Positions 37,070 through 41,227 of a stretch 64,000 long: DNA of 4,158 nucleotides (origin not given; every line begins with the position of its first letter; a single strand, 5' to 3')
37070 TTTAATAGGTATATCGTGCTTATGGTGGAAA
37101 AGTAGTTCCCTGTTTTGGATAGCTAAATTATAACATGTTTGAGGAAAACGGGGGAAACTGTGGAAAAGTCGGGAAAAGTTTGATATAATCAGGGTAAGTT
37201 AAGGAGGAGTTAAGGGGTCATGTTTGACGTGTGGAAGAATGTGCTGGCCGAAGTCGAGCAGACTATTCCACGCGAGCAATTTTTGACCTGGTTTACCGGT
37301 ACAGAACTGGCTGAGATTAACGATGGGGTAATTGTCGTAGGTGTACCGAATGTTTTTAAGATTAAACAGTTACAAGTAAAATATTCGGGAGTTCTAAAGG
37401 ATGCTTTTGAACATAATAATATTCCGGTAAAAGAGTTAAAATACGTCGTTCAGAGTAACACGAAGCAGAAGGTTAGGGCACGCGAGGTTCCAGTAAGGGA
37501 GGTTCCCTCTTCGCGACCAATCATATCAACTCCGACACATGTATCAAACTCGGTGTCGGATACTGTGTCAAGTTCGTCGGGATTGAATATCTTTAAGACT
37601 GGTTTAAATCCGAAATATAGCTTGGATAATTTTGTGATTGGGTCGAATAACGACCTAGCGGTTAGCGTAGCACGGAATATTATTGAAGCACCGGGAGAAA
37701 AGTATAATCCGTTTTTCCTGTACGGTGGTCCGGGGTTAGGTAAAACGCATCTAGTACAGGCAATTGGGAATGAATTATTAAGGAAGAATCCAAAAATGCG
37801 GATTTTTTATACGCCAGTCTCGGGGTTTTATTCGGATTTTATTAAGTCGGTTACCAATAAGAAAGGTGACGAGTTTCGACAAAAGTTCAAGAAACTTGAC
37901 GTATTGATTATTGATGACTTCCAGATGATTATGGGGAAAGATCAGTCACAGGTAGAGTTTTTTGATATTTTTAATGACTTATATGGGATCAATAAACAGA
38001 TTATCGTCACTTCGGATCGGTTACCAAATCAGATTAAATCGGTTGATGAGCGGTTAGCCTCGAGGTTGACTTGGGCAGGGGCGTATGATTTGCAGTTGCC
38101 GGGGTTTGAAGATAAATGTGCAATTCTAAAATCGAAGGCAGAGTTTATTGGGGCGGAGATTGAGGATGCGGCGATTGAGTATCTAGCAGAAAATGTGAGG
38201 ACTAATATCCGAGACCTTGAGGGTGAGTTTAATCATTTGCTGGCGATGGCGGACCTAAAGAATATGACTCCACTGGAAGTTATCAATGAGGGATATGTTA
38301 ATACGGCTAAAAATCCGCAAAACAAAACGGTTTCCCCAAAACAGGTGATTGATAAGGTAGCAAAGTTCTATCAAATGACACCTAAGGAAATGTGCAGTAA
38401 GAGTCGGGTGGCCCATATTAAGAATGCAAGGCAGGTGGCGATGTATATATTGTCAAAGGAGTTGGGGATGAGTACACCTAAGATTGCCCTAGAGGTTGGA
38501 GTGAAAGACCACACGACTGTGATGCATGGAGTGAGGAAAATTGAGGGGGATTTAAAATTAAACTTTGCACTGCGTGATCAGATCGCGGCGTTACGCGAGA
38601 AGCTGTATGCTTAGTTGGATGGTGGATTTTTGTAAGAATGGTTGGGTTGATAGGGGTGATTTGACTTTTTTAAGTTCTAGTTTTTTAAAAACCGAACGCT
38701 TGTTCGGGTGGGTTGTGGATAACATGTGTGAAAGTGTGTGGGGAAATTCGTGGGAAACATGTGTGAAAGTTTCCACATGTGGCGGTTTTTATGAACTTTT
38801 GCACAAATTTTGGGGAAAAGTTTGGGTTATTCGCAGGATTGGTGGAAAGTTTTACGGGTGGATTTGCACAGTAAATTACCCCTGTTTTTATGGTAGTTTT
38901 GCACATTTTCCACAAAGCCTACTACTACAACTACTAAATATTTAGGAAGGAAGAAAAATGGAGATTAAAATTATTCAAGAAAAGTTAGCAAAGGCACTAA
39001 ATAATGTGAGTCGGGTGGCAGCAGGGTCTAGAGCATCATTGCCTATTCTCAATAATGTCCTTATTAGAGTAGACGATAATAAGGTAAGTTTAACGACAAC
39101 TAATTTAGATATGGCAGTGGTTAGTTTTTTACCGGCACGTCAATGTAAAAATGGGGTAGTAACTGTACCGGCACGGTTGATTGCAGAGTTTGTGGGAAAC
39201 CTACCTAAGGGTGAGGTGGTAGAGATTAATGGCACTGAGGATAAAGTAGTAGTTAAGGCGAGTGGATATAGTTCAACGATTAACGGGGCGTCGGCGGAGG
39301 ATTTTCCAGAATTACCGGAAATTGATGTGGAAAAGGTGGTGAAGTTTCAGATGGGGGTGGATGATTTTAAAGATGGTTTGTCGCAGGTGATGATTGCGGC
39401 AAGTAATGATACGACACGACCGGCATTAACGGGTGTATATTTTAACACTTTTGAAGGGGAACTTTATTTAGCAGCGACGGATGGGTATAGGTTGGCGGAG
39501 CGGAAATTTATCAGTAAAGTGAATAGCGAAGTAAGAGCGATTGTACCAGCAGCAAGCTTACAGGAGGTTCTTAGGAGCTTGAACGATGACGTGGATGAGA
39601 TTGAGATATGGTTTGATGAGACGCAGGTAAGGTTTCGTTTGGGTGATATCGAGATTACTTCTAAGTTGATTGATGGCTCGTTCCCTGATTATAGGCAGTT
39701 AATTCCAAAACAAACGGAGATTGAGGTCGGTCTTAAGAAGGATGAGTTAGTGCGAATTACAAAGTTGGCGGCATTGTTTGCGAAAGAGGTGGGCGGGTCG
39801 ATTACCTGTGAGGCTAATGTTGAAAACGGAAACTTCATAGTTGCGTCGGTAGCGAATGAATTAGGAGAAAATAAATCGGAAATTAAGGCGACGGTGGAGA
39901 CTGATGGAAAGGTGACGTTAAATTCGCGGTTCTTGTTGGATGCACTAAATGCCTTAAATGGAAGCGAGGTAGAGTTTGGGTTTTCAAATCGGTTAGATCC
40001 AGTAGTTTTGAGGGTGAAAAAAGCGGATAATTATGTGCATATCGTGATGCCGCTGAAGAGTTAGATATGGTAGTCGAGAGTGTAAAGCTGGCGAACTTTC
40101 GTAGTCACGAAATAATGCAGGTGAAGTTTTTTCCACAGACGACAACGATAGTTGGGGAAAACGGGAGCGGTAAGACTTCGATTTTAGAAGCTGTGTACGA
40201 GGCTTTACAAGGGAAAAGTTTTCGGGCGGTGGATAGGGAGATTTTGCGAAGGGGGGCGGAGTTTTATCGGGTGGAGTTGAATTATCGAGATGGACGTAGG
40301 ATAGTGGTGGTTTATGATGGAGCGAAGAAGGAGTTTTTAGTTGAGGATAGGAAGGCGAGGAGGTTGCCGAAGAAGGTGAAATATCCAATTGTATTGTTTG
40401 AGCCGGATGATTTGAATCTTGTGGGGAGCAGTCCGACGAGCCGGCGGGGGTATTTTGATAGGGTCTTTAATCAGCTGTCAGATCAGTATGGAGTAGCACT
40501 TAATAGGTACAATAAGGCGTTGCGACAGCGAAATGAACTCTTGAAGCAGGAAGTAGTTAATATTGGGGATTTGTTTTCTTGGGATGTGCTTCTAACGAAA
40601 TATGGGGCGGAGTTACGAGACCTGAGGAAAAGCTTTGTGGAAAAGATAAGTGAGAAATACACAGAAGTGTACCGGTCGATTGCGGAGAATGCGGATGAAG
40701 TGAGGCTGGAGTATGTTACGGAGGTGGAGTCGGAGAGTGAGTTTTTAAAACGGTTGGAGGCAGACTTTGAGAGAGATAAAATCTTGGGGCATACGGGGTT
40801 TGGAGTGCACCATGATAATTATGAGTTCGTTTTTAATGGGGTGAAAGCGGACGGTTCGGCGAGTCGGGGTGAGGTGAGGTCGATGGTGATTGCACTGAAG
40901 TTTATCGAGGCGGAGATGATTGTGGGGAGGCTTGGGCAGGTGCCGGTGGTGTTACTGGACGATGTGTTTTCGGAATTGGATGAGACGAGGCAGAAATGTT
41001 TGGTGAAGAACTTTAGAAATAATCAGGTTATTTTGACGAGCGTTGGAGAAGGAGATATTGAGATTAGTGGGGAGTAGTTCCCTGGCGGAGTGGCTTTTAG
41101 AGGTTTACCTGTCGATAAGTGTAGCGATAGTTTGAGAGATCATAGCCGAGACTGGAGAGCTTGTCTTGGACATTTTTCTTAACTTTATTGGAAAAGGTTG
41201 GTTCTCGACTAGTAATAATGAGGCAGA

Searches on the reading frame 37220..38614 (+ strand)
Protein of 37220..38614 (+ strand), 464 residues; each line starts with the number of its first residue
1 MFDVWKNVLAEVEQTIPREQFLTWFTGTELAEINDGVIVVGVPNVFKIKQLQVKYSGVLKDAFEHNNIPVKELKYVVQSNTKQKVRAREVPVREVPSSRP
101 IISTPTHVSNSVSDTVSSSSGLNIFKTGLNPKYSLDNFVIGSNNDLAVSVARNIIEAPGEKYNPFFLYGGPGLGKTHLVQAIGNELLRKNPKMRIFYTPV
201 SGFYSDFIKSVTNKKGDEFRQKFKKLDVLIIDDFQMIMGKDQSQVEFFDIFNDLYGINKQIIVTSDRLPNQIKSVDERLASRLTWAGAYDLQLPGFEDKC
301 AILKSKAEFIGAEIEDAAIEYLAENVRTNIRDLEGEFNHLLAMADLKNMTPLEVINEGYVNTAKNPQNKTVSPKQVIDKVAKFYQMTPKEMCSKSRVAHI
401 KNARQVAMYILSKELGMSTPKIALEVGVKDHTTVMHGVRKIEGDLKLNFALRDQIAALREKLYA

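Call 14: search_protein_families(library=pfam, proteins=[window:37220-38614:+])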
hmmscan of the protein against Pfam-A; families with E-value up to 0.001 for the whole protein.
window:37220-38614:+ (464 aa): 9 families
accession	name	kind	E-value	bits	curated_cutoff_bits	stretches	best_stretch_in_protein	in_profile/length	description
PF00308.24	Bac_DnaA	-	3.5e-56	190.3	23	1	129-285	1-157/162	Bacterial DnaA ATPAse domain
PF08299.17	Bac_DnaA_C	-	1.1e-21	77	31.5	1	374-441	2-69/69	Bacterial dnaA protein helix-turn-helix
PF01695.23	IstB_IS21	-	1.6e-09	38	24.1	1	166-267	96-194/238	IstB-like ATP binding protein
PF11638.13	DnaA_N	-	5.4e-09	36.1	24.6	1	4-64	3-64/65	DnaA N-terminal domain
PF00004.35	AAA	-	9.3e-08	33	21.2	1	166-244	2-78/131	ATPase family associated with various cellular activities (AAA)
PF01637.24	ATPase_2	-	4.2e-06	27.2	33.2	1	159-274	17-125/225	ATPase domain predominantly from Archaea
PF00910.28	RNA_helicase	-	7.6e-05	23.6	21.5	1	166-246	2-69/105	RNA helicase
PF13245.12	AAA_19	-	0.00027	21.6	25.1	0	163-196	12-45/134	AAA domain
PF13401.12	AAA_22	-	0.00044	21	27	0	165-248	8-104/130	AAA domain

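Call 24: list_cluster_members(proteins=[P0001, window:37220-38614:+])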
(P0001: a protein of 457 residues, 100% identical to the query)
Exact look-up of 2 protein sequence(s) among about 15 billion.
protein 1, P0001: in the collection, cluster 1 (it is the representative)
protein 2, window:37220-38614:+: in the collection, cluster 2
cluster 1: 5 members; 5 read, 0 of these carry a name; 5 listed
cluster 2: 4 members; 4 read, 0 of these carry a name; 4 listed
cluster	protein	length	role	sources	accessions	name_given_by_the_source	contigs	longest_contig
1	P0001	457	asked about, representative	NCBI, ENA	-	-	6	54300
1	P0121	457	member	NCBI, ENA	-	-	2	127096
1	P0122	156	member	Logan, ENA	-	-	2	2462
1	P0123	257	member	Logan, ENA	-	-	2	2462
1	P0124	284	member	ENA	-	-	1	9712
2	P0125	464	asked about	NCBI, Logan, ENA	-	-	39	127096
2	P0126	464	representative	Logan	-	-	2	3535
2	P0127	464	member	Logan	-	-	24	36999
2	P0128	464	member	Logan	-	-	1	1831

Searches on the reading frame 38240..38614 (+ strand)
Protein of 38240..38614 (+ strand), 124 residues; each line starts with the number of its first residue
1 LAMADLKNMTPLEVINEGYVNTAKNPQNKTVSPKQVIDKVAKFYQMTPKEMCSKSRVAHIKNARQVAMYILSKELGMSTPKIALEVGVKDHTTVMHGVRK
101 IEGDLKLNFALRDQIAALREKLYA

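Call 39: search_solved_structures(query=window:38240-38614:+, show_alignments=4, max_evalue=0.00001)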
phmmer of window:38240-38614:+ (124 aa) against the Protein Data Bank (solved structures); distinct sequences matched with E-value up to 0.00001: 5.
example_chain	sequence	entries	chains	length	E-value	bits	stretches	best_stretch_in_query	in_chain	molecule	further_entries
2hcb_A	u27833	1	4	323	1.1e-08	38.6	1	31-115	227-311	Chromosomal replication initiator protein dnaA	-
1l8q_A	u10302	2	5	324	1.2e-08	38.5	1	31-115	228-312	Chromosomal replication initiator protein dnaA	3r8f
1j1v_A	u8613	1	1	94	1.9e-08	37.8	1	38-105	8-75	Chromosomal replication initiator protein dnaA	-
3pvp_A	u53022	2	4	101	1.4e-07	35.1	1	32-116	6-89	Chromosomal replication initiator protein dnaA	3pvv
8btg_A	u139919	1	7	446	2.4e-07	34.3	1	26-122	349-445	Chromosomal replication initiator protein DnaA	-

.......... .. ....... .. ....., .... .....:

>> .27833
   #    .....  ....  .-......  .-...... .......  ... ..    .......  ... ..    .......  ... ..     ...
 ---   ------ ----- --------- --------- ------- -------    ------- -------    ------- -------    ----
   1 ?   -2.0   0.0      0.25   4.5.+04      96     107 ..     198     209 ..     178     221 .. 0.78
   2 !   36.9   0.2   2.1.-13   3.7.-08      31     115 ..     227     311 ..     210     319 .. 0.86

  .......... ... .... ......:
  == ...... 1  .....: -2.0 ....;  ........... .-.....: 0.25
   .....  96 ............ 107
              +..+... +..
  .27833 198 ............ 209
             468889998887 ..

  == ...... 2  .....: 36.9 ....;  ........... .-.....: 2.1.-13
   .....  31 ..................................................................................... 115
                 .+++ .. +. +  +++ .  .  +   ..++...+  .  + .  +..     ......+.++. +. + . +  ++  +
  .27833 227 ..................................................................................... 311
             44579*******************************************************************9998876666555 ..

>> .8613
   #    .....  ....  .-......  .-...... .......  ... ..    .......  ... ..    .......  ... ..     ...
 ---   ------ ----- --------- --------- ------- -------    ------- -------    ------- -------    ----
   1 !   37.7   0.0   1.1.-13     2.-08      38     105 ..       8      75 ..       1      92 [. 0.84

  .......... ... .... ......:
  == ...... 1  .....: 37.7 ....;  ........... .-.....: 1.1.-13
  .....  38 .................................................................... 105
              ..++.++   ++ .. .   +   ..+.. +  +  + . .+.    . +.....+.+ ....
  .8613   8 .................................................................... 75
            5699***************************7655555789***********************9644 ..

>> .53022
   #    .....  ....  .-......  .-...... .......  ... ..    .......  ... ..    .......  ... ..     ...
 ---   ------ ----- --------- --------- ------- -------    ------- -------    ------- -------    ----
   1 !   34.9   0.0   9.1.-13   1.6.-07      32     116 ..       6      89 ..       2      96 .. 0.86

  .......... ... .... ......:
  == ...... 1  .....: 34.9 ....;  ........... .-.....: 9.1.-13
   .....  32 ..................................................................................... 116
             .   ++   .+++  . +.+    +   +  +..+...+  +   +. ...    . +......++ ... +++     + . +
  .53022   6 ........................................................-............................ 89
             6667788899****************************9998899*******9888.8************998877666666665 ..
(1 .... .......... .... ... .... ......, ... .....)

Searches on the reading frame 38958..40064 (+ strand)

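Call 14: search_protein_families(library=pfam, proteins=[window:38958-40064:+])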
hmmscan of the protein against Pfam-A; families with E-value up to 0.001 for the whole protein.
window:38958-40064:+ (368 aa): 3 families
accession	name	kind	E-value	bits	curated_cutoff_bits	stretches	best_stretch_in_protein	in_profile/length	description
PF00712.24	DNA_pol3_beta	-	3.9e-36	124.3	24.4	3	1-120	1-120/120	DNA polymerase III beta subunit, N-terminal domain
PF02767.21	DNA_pol3_beta_2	-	4e-35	121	27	2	134-244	4-116/116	DNA polymerase III beta subunit, central domain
PF02768.20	DNA_pol3_beta_3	-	8.5e-15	55.1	27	1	246-366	1-120/121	DNA polymerase III beta subunit, C-terminal domain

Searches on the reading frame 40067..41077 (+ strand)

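Call 14: search_protein_families(library=pfam, proteins=[window:40067-41077:+])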
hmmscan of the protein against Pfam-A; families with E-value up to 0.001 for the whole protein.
window:40067-41077:+ (336 aa): 6 families
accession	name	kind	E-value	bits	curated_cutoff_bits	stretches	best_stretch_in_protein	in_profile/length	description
PF02463.25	SMC_N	-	1e-14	55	40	1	3-54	2-58/220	RecF/RecN/SMC N terminal domain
PF13175.12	AAA_15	-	7.5e-13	49.3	32.1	1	1-50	1-50/374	AAA ATPase domain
PF13476.12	AAA_23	-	6.1e-12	47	27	1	5-196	1-116/201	AAA domain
PF13304.12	AAA_21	-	1.2e-05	25.9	27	1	26-325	2-297/304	AAA domain, putative AbiEii toxin, Type IV TA system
PF13555.12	AAA_29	-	3.2e-05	24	27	1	4-51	2-50/61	P-loop containing region of AAA domain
PF00005.33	ABC_tran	-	0.0006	20.9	25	0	24-50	12-38/137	ABC transporter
